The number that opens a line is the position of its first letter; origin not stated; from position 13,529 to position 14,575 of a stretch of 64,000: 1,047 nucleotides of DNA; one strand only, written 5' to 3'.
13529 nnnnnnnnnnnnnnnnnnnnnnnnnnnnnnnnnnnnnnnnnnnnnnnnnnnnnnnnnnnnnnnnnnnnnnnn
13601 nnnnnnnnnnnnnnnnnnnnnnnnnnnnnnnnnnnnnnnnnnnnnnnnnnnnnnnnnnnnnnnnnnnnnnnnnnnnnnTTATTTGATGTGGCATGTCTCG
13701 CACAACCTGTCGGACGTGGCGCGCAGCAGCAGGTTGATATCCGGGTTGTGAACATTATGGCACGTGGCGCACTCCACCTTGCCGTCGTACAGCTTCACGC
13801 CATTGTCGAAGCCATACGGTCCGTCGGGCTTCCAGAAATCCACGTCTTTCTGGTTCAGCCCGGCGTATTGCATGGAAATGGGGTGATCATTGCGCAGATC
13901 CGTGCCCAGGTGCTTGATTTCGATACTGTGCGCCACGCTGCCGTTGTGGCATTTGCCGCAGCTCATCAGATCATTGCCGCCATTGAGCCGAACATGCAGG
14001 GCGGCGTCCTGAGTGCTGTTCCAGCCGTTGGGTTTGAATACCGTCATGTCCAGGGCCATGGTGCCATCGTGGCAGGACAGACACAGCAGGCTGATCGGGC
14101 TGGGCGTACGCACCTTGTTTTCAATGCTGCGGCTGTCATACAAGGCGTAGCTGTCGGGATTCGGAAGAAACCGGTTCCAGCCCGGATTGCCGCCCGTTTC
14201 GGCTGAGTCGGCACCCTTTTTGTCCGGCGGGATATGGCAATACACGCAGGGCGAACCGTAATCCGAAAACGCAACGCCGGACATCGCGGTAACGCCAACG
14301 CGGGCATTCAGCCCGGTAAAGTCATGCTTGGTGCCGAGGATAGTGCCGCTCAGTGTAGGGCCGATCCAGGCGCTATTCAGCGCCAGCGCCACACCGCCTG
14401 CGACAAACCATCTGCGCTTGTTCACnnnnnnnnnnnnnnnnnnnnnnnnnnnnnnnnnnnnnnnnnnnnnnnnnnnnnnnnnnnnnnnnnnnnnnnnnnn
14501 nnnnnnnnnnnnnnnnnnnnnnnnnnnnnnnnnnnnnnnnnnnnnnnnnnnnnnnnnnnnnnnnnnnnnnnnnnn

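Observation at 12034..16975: Divergent multiheme-cytochrome cluster: pentaheme cytochrome c, NHL beta-propeller lipoprotein and a small AT-rich OM barrel, opposite a repeat-domain multiheme cytochrome c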

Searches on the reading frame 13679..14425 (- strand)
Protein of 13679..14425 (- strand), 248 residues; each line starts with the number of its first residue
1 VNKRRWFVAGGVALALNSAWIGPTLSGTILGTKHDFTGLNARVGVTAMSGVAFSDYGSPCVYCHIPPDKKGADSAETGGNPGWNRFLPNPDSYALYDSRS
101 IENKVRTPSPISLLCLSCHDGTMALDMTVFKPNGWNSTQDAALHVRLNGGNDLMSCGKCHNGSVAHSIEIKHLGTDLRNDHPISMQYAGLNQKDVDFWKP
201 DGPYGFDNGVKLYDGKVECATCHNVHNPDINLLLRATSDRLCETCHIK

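Call 3: search_protein_families(library=pfam, proteins=[window:13679-14425:-], max_evalue=0.1)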
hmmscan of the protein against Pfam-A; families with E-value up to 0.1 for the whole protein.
window:13679-14425:- (248 aa): 5 families
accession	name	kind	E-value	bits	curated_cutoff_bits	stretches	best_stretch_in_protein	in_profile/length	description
PF09699.15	Paired_CXXCH_1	-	1.8e-09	37.6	20.6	1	218-246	8-36/41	Doubled CXXCH motif (Paired_CXXCH_1)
PF14522.11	Cytochrome_C7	-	6.6e-08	32.7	24.8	1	153-246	13-66/67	Cytochrome c7 and related cytochrome c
PF14537.11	Cytochrom_c3_2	-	1.1e-07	32.6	25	1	212-246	53-78/79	Cytochrome c3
PF22113.1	Mtrc-MtrF_II-IV_dom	-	2e-06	27.9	30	1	50-172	74-175/176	Outer membrane cytochrome MtrC/MtrF-like, domains II/IV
PF24734.1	DUF7685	-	0.0036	17.6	27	0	112-125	25-38/43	Domain of unknown function (DUF7685)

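Call 4: search_protein_families(library=ncbifam, proteins=[window:13679-14425:-], max_evalue=0.1)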
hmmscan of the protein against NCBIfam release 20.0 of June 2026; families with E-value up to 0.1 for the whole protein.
window:13679-14425:- (248 aa): 8 families
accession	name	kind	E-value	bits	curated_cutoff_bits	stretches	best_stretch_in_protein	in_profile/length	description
TIGR01905.1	paired_CXXCH_1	subfamily_domain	4.9e-07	29.6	25.2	1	218-246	8-36/41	doubled CXXCH domain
TIGR03507.1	decahem_SO1788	subfamily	1.2e-05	24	209.3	1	46-162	565-662/672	OmcA/MtrC family decaheme c-type cytochrome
TIGR03508.1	decahem_SO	subfamily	9.5e-05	22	192.2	1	153-246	34-124/258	DmsE family decaheme c-type cytochrome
NF041028.1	decahem_GSU2203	exception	0.00076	18.8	325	1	216-247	125-156/317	GSU2203 family decaheme c-type cytochrome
TIGR04314.1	methano7heme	equivalog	0.018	13.9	250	1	129-224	19-114/494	methanogenesis multiheme c-type cytochrome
NF033196.2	c_type_nonphoto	exception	0.033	14.3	70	0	215-226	83-94/98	c-type cytochrome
NF047727.1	4hemeCytCCctA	equivalog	0.085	13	180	1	211-246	75-104/109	tetraheme c-type cytochrome CctA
NF045722.1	c3_cytochr_TmcA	equivalog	0.085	12.7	114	1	217-247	81-111/125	acidic tetraheme cytochrome c3 TmcA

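Call 6: find_homologous_proteins(query=window:13679-14425:-)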
Query window:13679-14425:- (248 aa): 867 proteins with E <= 0.001 among 1101 candidates; the best 120 are listed.
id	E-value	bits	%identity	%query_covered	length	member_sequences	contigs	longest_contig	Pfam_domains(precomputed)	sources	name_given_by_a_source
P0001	3.8e-171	586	98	100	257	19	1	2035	PF09699.16,PF14537.12,PF14522.12,PF22113.2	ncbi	-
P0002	4.0e-148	510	81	100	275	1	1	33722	PF09699.16,PF14537.12,PF14522.12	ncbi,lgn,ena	-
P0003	2.5e-146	504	83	100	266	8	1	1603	PF09699.16,PF14537.12,PF14522.12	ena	-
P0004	5.2e-146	503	82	100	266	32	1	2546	PF09699.16,PF14537.12,PF14522.12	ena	-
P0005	3.0e-125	435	74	100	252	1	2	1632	PF09699.16,PF14537.12,PF14522.12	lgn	-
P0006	1.3e-124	433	75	95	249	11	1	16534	PF09699.16,PF14537.12,PF14522.12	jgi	jgi:predicted CXXCH cytochrome family protein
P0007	2.2e-124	432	77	94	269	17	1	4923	PF09699.16,PF14537.12,PF14522.12,PF22113.2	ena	-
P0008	3.6e-124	432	73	97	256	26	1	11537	PF09699.16,PF14537.12,PF14522.12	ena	-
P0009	4.6e-124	431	79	89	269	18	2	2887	PF09699.16,PF14537.12,PF14522.12,PF22113.2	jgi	-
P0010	1.1e-123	430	75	95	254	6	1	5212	PF09699.16,PF14537.12,PF14522.12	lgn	-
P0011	3.5e-123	428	77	90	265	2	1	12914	PF09699.16,PF14537.12,PF14522.12,PF22113.2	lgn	-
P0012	4.3e-123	428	74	99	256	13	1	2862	PF09699.16,PF14537.12,PF14522.12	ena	-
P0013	1.2e-122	427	74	96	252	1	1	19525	PF09699.16,PF14537.12,PF14522.12,PF22113.2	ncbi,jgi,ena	-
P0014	2.7e-122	425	78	90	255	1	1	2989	PF09699.16,PF14537.12,PF14522.12,PF22113.2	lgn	-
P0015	2.7e-122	425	74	98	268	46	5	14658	PF09699.16,PF14537.12,PF14522.12,PF22113.2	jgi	-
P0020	7.5e-122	424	72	99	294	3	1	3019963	PF09699.16,PF14522.12,PF22113.2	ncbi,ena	-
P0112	1.2e-99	351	63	95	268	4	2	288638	PF09699.16,PF14537.12,PF14522.12,PF22113.2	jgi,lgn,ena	-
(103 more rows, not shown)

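Call 8: find_encoding_contigs(protein=P0020, flank=8000, max_places=3)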
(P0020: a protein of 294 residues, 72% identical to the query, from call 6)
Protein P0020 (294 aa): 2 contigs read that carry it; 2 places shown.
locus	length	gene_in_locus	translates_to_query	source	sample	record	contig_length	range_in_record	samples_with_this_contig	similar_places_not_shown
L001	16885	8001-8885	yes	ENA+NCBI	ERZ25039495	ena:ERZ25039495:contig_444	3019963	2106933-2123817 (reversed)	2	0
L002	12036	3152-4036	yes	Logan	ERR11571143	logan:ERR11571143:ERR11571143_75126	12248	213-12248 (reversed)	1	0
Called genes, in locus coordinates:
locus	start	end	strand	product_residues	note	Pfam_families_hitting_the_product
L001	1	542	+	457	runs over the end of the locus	PF19425:Csd3_N2, PF01551:Peptidase_M23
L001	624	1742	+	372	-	PF03702:AnmK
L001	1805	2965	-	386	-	PF00285:Citrate_synt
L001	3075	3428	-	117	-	PF01521:Fe-S_biosyn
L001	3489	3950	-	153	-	PF04519:Bactofilin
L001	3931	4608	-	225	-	PF20567:DUF6776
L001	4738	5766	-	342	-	PF01118:Semialdhyde_dh, PF22698:Semialdhyde_dhC_1, PF02774:Semialdhyde_dhC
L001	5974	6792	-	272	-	PF14495:Cytochrom_C550 (faint), PF00034:Cytochrom_C, PF13442:Cytochrome_CBB3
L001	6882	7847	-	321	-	PF00034:Cytochrom_C, PF13442:Cytochrome_CBB3, PF00034:Cytochrom_C, PF13442:Cytochrome_CBB3, PF00034:Cytochrom_C, PF13442:Cytochrome_CBB3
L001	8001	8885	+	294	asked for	PF14522:Cytochrome_C7 (faint), PF22113:Mtrc-MtrF_II-IV_dom (faint), PF09699:Paired_CXXCH_1 (weak)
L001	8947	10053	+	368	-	PF08450:SGL (faint), PF25021:TEN_NHL (faint), PF01436:NHL (faint), PF06739:SBBP (faint), PF17170:DUF5128 (faint), PF23500:DUF7133 (faint)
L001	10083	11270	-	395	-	PF07494:Reg_prop (faint)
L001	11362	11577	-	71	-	PF07494:Reg_prop (faint)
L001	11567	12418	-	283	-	PF07494:Reg_prop (faint)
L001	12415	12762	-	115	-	PF00034:Cytochrom_C, PF13442:Cytochrome_CBB3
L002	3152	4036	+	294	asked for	PF14522:Cytochrome_C7 (faint), PF22113:Mtrc-MtrF_II-IV_dom (faint), PF09699:Paired_CXXCH_1 (weak)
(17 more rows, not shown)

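Call 9: find_encoding_contigs(protein=P0112, flank=8000, max_places=3)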
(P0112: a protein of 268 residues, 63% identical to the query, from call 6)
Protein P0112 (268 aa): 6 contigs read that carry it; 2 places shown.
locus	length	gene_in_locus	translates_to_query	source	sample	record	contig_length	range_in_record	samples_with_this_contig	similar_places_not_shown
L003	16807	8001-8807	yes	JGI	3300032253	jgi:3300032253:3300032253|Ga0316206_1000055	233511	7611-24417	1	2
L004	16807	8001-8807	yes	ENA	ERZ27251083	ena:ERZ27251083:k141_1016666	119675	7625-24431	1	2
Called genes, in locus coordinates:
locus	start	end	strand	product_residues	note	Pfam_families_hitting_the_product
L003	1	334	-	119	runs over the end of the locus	PF01521:Fe-S_biosyn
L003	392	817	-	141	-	PF04519:Bactofilin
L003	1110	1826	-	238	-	PF20567:DUF6776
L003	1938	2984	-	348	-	PF01118:Semialdhyde_dh, PF22698:Semialdhyde_dhC_1, PF02774:Semialdhyde_dhC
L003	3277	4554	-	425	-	PF07396:Porin_O_P (faint)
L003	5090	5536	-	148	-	-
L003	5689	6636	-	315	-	PF13442:Cytochrome_CBB3, PF14495:Cytochrom_C550 (faint), PF00034:Cytochrom_C, PF13442:Cytochrome_CBB3, PF00034:Cytochrom_C (weak)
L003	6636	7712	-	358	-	PF00034:Cytochrom_C (weak), PF13442:Cytochrome_CBB3, PF00034:Cytochrom_C, PF13442:Cytochrome_CBB3, PF00034:Cytochrom_C (weak), PF13442:Cytochrome_CBB3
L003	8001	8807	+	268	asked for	PF22113:Mtrc-MtrF_II-IV_dom (faint), PF14522:Cytochrome_C7 (faint), PF14537:Cytochrom_c3_2 (faint), PF09699:Paired_CXXCH_1 (weak)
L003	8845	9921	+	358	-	PF08450:SGL (faint), PF25021:TEN_NHL (faint), PF01436:NHL (faint), PF06739:SBBP (faint), PF17170:DUF5128 (faint)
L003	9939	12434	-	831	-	PF00672:HAMP, PF00989:PAS, PF13188:PAS_8, PF13426:PAS_9, PF00990:GGDEF, PF00563:EAL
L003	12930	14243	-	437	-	PF25210:Kelch_FKB95 (faint), PF13415:Beta-prop_FBX42 (weak), PF13964:Beta-prop_Calicin (faint), PF24681:Kelch_KLHDC2_KLHL20_DRC7, PF24981:Beta-prop_ATRN-LZTR1 (faint), PF01344:Kelch_1 (weak), PF07646:Kelch_2 (faint), PF24681:Kelch_KLHDC2_KLHL20_DRC7 (weak)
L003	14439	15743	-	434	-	PF07494:Reg_prop (faint)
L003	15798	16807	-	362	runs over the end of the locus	PF07494:Reg_prop (weak)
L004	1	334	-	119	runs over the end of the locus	PF01521:Fe-S_biosyn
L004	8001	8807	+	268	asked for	PF22113:Mtrc-MtrF_II-IV_dom (faint), PF14522:Cytochrome_C7 (faint), PF14537:Cytochrom_c3_2 (faint), PF09699:Paired_CXXCH_1 (weak)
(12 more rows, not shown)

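Call 18: find_related_loci(query=A1, collection=genome_contigs, flank=10000)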
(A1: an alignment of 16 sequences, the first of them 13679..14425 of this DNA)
Query A1 (248 aa) in genome_contigs; peptide patterns used: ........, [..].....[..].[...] (x = any residue, [..] = any of these).
599 stretches matched a pattern (row limit reached: there are more); 578 encode a relative of the query (tblastn E <= 1e-3); the best 80 are kept; 80 distinct loci.
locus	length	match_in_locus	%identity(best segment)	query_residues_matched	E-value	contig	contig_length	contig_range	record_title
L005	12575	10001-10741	91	2-248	9e-155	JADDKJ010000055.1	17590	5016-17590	MAG: Gammaproteobacteria bacterium isolate bin1 57, whole genome shotgun sequence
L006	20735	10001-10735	74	1-248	9e-125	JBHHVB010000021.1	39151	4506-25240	MAG: Gammaproteobacteria bacterium isolate S.4.sp3_bin.46 NODE_251_length_39151_cov_6.968258, whole genome shotgun seque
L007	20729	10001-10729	72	4-248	4e-123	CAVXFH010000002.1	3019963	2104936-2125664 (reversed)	MAG: uncultured Gammaproteobacteria bacterium isolate MFD02416.bin.1.36 genome assembly, contig: contig_444, whole genom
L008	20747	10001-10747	72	1-248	1e-119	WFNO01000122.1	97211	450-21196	MAG: Gammaproteobacteria bacterium isolate S012_109 k151_77661, whole genome shotgun sequence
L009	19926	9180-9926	69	1-248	9e-118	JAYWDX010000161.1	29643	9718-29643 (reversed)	MAG: Candidatus Tenderia sp. isolate GL96_UP_concoct_44 GL96_UP_concoct_44_160, whole genome shotgun sequence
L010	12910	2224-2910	72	20-248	4e-115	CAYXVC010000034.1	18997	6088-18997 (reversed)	MAG TPA_asm: uncultured Gammaproteobacteria bacterium isolate SRP128015_co1_78 genome assembly, contig: NODE_3971_length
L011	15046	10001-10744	61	7-248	3e-99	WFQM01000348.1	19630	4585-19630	MAG: Gammaproteobacteria bacterium isolate S013_42 k151_99898, whole genome shotgun sequence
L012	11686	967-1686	60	12-248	2e-98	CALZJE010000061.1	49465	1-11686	MAG: uncultured Ectothiorhodospiraceae bacterium isolate FO_M_Gamma_061.1 genome assembly, contig: scaffold_1444, whole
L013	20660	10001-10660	65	29-248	6e-97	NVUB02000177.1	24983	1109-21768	MAG: Ectothiorhodospiraceae bacterium isolate NORP100 NORP100_177, whole genome shotgun sequence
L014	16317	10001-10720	61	15-248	6e-96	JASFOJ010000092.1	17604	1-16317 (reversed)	MAG: Gammaproteobacteria bacterium isolate D0819M02metaG_Bin_688 D0819M02metaG_FD_scaffold_608_c1, whole genome shotgun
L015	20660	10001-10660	65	29-248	1e-95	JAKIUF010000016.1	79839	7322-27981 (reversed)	MAG: Gammaproteobacteria bacterium isolate D100SM.bin.11 NODE_123_length_79839_cov_6.033132, whole genome shotgun sequen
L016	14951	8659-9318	62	29-248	4e-94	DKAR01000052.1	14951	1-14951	MAG TPA_asm: Proteobacteria bacterium UBA6921 UBA6921_contig_11396, whole genome shotgun sequence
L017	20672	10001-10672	58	25-248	1e-87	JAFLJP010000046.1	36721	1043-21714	MAG: Gammaproteobacteria bacterium isolate MC-02 c_000001170506, whole genome shotgun sequence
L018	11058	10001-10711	42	23-248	6e-49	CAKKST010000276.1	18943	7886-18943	Nitrospiria bacterium isolate Hainich-H51-bin250-1 genome assembly, contig: H51-bin250_1_Hain_H51_02um_R2_920_length_189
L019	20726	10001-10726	40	25-248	2e-44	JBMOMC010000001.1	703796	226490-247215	MAG: Nitrospirota bacterium isolate Betzabe_MAG040 MAG040_1, whole genome shotgun sequence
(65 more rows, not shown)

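Call 31: search_solved_structures(query=window:13679-14425:-, max_evalue=1)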
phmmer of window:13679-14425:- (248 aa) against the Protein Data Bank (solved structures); distinct sequences matched with E-value up to 1: 3.
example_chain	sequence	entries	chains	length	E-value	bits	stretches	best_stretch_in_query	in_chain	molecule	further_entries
7tfs_A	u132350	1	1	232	7.9e-14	55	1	12-248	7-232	Cytochrome c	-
9yuq_N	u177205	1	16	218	9.1e-11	44.9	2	172-248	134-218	Putative multiheme cytochrome c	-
6r2q_A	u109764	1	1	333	0.079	15.6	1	218-247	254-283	Cystathionine beta-synthase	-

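Call 33: search_solved_structures(query=A1, max_evalue=1, show_alignments=2)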
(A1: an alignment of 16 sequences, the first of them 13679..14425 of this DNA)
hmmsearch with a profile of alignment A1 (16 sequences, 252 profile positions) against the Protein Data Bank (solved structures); distinct sequences matched with E-value up to 1: 6.
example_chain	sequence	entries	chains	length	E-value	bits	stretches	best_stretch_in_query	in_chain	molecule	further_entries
7tfs_A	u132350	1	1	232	3e-21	79.3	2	18-134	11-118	Cytochrome c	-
9yuq_N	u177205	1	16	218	6.1e-14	55.3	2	176-252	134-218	Putative multiheme cytochrome c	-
6r2q_A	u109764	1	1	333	0.00018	24.3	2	222-251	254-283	Cystathionine beta-synthase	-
4zcn_A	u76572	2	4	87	0.59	12.8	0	38-65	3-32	nvPizza2-S16S58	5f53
3oue_A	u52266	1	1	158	0.62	12.7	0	149-171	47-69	Cytochrome c family protein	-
5chb_A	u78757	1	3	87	0.89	12.2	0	38-65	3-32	nvPizza2-S16H58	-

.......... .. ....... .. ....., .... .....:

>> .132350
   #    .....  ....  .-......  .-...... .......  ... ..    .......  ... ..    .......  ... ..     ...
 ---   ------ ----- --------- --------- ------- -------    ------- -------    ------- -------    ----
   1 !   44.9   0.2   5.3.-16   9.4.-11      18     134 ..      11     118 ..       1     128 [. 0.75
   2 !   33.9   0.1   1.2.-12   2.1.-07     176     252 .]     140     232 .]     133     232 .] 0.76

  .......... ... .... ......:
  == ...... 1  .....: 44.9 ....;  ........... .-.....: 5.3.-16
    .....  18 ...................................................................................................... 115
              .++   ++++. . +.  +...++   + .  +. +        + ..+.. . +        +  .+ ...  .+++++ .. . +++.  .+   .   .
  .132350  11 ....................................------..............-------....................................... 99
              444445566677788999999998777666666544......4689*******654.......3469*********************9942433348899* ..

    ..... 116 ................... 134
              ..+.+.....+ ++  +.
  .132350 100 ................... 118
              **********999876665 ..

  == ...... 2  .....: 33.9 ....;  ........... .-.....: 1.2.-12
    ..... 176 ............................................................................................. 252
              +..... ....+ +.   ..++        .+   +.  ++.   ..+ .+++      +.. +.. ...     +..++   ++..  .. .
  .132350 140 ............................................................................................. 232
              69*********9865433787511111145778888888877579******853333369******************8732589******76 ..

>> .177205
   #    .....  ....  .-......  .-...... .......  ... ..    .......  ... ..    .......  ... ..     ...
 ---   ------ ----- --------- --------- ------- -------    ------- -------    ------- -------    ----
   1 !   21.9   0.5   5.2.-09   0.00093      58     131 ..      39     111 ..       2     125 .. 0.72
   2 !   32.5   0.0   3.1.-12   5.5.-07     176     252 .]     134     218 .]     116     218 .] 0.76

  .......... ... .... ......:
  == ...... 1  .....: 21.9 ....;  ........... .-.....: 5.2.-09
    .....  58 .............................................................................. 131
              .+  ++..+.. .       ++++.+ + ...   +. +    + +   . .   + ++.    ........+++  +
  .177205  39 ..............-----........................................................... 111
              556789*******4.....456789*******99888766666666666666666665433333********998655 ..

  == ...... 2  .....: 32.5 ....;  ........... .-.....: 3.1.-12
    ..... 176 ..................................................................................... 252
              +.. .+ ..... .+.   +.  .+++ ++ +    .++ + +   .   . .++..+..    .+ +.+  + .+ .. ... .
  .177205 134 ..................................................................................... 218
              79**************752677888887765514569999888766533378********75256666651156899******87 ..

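Call 67: predict_structure(alignment_id=A1)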
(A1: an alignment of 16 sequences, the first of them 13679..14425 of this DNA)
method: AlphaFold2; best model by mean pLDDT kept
length: 248 residues; sequences in the alignment: 16
mean_pLDDT: 32.8   pTM: 0.18
mean pLDDT of the five models: 32.8, 31.4, 31.2, 30.6, 30.2
residues with pLDDT >= 90: 0; 70-90: 10; 50-70: 11; < 50: 227
segments of 3 or more residues with pLDDT < 50: 22-248
pLDDT, mean of each block of 10 residues (from residue 1): 65 67 37 25 24 22 27 40 35 25 23 27 29 36 29 33 32 26 24 33 41 31 30 31 28
secondary structure, 60 per line:
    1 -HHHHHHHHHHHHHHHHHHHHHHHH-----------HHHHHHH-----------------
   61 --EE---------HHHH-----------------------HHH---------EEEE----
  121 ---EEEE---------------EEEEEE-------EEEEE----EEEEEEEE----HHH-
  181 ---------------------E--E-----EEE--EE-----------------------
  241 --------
elements in order: H2-25 H37-43 H74-77 E113-116 E124-127 E143-148 E156-160 E165-172 E211-213
